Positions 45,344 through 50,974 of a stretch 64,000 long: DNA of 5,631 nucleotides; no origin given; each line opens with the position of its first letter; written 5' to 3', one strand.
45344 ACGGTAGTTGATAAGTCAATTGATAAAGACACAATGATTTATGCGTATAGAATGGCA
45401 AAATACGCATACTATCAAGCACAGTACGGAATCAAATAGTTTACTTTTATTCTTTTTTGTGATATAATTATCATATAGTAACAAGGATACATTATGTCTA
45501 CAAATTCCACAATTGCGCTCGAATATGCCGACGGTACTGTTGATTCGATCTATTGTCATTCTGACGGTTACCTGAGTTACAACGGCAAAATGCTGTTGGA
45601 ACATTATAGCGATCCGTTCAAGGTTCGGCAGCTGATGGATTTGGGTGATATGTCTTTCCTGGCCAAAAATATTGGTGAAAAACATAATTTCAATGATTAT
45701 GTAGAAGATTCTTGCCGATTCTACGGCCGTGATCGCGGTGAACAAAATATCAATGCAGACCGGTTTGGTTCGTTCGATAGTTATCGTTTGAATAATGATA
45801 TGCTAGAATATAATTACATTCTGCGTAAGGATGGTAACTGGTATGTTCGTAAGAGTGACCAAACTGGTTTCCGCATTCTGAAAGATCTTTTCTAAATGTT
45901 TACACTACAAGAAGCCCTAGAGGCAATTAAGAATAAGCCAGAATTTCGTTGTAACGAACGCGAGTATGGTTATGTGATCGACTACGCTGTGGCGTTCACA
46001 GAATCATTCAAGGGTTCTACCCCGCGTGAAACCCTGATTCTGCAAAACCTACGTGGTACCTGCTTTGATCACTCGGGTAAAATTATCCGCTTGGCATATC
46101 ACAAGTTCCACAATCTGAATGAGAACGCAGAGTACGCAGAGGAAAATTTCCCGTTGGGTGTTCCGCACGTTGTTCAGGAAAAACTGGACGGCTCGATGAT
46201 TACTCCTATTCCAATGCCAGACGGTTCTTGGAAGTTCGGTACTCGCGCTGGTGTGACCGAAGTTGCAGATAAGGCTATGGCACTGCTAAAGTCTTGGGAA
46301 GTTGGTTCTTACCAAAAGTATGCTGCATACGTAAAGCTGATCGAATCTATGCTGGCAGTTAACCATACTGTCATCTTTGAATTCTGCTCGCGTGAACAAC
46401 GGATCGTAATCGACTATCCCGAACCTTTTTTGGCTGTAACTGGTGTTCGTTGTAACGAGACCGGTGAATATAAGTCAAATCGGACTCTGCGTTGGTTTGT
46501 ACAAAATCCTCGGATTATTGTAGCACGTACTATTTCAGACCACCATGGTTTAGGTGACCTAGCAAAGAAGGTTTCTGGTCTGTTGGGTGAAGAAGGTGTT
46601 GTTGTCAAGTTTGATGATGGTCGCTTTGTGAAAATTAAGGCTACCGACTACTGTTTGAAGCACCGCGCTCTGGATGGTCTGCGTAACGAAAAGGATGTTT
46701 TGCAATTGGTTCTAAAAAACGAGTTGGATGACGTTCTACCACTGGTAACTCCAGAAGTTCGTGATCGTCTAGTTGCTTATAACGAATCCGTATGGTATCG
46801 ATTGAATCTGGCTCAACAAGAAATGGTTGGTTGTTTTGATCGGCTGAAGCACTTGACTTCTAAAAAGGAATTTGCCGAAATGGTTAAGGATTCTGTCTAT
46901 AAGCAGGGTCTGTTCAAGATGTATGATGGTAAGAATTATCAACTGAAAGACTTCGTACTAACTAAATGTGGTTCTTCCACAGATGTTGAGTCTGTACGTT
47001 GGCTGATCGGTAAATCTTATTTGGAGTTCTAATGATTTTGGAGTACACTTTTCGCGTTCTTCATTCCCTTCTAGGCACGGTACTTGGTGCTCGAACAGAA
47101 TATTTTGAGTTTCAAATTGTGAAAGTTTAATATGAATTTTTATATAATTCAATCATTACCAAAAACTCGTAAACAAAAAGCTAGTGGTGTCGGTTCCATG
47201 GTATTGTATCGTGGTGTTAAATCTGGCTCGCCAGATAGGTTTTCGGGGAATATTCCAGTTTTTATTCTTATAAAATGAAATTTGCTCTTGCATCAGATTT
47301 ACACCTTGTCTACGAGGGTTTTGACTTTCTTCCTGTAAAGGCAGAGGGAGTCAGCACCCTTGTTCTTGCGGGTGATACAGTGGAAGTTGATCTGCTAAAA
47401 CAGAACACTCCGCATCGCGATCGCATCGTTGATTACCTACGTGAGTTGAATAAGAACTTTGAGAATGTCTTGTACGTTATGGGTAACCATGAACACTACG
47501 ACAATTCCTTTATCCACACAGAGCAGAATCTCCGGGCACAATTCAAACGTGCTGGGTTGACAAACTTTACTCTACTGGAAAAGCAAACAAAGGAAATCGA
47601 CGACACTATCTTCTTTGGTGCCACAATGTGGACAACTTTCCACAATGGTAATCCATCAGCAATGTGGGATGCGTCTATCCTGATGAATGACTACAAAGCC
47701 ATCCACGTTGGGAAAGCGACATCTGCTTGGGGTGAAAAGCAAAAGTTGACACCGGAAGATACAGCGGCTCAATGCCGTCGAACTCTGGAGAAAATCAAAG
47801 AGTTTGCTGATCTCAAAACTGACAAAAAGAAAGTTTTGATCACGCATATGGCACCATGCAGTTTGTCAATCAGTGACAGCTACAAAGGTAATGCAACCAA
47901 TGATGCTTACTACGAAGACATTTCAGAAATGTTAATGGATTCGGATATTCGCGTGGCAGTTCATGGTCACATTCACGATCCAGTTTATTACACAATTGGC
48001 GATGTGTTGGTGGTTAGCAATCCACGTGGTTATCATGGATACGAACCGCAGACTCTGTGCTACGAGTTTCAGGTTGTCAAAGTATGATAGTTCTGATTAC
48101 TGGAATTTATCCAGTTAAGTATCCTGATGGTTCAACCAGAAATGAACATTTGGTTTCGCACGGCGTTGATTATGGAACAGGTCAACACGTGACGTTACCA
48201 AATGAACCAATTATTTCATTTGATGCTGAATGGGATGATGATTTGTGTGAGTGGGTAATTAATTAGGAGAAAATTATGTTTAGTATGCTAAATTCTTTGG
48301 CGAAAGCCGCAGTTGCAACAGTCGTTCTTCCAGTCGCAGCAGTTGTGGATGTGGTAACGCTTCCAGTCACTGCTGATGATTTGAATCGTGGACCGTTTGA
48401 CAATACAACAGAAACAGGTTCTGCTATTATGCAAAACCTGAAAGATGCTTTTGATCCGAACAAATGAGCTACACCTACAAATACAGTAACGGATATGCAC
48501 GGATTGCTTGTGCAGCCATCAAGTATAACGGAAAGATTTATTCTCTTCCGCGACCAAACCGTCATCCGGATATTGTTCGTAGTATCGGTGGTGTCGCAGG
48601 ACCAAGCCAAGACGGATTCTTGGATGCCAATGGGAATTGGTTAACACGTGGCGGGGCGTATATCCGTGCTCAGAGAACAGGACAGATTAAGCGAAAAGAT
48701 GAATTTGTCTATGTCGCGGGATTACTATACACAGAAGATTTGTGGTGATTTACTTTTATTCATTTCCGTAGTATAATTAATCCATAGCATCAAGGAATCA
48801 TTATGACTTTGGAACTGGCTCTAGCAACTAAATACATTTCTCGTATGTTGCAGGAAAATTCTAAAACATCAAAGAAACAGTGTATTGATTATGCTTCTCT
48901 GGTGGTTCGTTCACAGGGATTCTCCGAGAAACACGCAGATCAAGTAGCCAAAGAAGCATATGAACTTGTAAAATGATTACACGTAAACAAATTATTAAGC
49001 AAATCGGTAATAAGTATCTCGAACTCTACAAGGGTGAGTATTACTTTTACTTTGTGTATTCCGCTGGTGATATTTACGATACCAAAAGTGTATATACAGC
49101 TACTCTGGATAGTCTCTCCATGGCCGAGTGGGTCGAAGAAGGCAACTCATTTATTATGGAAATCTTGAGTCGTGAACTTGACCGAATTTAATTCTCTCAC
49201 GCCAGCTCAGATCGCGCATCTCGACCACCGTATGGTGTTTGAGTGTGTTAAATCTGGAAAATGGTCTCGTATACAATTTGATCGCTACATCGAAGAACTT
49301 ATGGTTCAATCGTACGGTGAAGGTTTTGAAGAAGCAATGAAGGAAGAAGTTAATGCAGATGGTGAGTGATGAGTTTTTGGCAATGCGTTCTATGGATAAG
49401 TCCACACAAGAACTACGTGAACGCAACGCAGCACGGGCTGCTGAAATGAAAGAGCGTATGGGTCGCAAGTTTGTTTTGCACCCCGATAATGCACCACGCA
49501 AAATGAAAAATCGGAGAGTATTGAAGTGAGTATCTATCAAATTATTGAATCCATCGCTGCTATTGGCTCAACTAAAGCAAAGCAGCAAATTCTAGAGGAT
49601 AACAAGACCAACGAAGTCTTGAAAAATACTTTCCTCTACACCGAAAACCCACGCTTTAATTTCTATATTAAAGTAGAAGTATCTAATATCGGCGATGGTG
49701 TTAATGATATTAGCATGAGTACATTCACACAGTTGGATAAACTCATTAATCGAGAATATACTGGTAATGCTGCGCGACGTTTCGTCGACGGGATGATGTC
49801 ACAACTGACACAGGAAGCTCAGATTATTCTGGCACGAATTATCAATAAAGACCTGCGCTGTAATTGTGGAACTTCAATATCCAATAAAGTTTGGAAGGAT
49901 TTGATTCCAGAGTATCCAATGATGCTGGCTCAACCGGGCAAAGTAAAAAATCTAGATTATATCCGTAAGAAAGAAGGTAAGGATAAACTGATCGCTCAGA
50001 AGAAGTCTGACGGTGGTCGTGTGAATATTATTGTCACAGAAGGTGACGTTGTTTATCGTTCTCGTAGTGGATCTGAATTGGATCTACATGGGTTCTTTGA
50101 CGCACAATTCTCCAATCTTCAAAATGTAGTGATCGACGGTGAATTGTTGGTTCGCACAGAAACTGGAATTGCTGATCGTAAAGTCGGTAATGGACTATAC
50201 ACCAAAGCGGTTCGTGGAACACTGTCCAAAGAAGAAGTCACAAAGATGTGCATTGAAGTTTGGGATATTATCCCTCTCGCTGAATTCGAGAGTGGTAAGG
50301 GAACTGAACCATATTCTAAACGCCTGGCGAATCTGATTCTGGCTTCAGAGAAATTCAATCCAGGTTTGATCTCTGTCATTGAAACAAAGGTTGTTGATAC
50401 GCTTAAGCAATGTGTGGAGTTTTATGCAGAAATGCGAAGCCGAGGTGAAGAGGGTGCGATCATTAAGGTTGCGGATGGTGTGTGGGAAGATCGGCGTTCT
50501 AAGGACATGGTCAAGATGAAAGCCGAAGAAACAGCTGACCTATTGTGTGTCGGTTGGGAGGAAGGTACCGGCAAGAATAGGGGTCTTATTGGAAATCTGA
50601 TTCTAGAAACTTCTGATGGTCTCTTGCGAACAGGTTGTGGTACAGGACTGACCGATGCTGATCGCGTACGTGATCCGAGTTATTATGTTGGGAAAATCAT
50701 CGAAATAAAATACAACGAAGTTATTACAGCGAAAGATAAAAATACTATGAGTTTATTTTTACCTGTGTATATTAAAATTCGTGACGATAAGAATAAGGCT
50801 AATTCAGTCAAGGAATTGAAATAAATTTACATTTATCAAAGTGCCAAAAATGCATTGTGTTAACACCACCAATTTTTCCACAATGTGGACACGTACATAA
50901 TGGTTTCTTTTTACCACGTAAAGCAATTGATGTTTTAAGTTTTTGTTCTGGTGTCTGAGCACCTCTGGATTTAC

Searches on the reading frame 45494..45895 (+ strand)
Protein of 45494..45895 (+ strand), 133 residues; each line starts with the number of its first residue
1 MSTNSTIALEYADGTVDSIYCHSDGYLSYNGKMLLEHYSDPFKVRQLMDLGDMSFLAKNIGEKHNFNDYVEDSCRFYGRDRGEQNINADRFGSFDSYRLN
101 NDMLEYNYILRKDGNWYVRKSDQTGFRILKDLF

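Call 16: search_protein_families(library=phrogs, proteins=[window:45494-45895:+], max_evalue=0.00001)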
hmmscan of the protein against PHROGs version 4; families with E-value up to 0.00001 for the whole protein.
window:45494-45895:+ (133 aa): 2 families
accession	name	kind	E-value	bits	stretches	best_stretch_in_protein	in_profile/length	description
phrog_1987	-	unknown function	1.7e-27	97.3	1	1-123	1-119/128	-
phrog_23089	-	unknown function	1.7e-13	51.8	1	1-122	1-116/239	-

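Call 71: search_protein_families(library=pfam, proteins=[window:45494-45892:+], max_evalue=0.01)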
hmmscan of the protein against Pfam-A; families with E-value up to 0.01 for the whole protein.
window:45494-45892:+ (133 aa): 0 families

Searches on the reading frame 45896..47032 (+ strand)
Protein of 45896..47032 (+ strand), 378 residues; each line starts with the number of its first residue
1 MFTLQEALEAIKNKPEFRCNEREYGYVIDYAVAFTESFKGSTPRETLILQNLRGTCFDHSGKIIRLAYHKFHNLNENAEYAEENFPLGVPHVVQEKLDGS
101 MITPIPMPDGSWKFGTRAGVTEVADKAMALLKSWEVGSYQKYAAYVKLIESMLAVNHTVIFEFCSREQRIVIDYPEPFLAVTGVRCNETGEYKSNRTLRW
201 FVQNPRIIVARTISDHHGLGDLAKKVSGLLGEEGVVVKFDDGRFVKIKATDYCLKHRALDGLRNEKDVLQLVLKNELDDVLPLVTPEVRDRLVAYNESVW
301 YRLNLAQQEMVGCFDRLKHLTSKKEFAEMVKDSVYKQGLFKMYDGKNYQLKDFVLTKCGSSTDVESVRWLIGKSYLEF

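Call 16: search_protein_families(library=phrogs, proteins=[window:45896-47032:+], max_evalue=0.00001)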
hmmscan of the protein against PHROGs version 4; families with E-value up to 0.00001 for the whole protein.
window:45896-47032:+ (378 aa): 1 family
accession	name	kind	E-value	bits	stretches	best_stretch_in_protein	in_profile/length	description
phrog_562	-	tail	1.6e-53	182.9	1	24-348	34-352/377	RNA ligase and tail fiber protein attachment catalyst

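Call 71: search_protein_families(library=pfam, proteins=[window:45896-47029:+], max_evalue=0.01)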
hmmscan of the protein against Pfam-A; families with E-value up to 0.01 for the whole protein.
window:45896-47029:+ (378 aa): 2 families
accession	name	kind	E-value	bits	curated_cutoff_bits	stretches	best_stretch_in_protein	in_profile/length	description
PF09511.15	RNA_lig_T4_1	-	1.3e-18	68.1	28.3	1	52-248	2-221/227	RNA ligase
PF09414.15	RNA_ligase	-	0.0031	18.1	27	1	92-243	4-161/171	RNA ligase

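Call 73: search_solved_structures(query=window:45896-47029:+, max_evalue=0.01)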
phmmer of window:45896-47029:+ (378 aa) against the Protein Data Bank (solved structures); distinct sequences matched with E-value up to 0.01: 3.
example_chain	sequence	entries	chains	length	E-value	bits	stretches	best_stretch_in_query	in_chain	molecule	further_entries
2c5u_A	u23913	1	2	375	1.2e-08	37.8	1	52-286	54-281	RNA LIGASE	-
9do4_B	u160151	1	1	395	1.4e-08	37.6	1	52-286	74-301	RNA ligase 1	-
5tt6_A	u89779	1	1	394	7.9e-08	35.1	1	52-286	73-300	T4 RNA ligase 1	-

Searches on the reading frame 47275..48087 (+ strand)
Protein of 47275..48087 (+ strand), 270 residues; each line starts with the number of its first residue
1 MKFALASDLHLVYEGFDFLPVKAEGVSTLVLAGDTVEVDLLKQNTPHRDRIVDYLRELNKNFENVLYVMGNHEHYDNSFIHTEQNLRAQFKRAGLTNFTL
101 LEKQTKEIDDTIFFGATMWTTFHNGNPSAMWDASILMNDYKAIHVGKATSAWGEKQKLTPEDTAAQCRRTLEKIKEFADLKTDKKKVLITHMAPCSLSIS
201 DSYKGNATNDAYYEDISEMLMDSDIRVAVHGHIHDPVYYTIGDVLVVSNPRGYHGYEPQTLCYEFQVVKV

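Call 16: search_protein_families(library=phrogs, proteins=[window:47275-48087:+], max_evalue=0.00001)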
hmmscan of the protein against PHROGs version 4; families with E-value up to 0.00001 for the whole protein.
window:47275-48087:+ (270 aa): 1 family
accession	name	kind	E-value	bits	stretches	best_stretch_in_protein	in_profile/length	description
phrog_1649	-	other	3.9e-44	151.6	1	1-260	36-278/308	metallo-phosphoesterase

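Call 71: search_protein_families(library=pfam, proteins=[window:47275-48084:+], max_evalue=0.01)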
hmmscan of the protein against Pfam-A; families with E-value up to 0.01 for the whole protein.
window:47275-48084:+ (270 aa): 2 families
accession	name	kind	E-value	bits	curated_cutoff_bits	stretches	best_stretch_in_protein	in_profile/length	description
PF00149.33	Metallophos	-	2.9e-10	41.3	21.5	1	1-236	1-191/191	Calcineurin-like phosphoesterase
PF12850.12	Metallophos_2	-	3.3e-09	37.4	27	1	168-247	65-130/154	Calcineurin-like phosphoesterase superfamily domain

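Call 72: search_solved_structures(query=window:47275-48084:+, max_evalue=0.01, show_alignments=1)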
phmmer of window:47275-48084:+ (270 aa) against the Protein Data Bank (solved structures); distinct sequences matched with E-value up to 0.01: 0.

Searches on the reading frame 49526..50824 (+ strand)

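Call 16: search_protein_families(library=phrogs, proteins=[window:49526-50824:+], max_evalue=0.00001)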
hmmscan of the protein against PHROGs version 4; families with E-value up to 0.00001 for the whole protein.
window:49526-50824:+ (432 aa): 1 family
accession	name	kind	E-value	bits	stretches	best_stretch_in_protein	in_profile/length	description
phrog_114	-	DNA, RNA and nucleotide metabolism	1.1e-114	385.3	1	1-430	89-509/634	ATP-dependent DNA ligase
